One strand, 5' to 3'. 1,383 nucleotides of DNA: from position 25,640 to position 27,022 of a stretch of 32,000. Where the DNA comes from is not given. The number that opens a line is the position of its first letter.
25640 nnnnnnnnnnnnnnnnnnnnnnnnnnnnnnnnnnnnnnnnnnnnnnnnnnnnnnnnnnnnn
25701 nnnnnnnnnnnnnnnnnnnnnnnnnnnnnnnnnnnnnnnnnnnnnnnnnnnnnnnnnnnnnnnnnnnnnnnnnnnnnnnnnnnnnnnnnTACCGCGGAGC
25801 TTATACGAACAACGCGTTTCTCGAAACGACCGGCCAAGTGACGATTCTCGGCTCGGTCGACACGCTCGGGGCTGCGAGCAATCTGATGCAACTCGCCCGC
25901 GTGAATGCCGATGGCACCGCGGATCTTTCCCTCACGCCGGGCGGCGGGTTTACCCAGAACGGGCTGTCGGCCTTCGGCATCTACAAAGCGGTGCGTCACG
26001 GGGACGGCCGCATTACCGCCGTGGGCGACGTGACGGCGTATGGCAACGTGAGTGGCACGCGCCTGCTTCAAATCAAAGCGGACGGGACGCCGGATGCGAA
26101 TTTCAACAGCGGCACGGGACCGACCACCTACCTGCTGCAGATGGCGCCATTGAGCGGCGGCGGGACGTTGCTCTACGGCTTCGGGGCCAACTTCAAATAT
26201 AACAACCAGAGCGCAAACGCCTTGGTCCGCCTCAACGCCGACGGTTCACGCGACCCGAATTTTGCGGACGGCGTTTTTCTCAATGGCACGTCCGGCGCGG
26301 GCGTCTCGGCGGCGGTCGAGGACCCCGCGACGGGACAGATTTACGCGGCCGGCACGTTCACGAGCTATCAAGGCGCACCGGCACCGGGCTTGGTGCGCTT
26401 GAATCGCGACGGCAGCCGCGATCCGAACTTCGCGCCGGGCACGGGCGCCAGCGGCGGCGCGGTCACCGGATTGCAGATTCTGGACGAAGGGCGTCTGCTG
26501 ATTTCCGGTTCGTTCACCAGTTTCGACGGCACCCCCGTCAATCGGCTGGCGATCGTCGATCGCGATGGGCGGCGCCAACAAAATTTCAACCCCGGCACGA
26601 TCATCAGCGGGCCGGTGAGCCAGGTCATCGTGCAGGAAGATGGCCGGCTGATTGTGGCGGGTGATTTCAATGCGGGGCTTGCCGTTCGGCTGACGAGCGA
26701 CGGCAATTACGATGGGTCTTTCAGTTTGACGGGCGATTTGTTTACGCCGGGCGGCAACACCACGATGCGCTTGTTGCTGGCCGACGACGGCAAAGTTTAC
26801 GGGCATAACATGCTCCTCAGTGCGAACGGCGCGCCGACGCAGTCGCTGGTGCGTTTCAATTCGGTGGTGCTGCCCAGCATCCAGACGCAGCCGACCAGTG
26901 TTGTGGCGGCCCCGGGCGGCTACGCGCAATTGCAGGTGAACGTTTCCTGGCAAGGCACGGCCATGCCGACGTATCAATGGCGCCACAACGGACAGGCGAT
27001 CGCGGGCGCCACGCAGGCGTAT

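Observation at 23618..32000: Giant secreted ORF (at least 2794 codons) missing from the supplied ORF track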

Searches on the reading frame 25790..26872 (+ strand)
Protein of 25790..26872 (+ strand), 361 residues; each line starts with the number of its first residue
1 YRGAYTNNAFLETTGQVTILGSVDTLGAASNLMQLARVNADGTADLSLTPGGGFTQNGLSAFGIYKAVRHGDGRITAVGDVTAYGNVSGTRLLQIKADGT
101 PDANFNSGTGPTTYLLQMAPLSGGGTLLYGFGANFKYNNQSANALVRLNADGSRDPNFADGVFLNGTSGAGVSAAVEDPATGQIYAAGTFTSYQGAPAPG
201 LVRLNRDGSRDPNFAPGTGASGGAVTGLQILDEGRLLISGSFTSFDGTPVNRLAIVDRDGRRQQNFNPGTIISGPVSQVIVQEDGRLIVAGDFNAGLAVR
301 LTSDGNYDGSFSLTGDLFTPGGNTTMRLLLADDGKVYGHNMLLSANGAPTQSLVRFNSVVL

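Call 16: search_protein_families(library=pfam, proteins=[window:25790-26872:+], max_evalue=0.1)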
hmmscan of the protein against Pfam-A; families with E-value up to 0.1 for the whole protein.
window:25790-26872:+ (361 aa): 3 families
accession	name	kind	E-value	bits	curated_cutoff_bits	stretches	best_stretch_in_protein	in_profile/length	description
PF17164.10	DUF5122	-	5.1e-38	129.5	27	4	181-214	3-36/36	Domain of unknown function (DUF5122) beta-propeller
PF12768.13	Rax2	-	1.1e-06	28.7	28.8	1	164-292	19-143/254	Rax2 C-terminal beta propeller domain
PF24303.1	DUF7485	-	0.0075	16.2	27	1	142-197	110-164/284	Domain of unknown function (DUF7485)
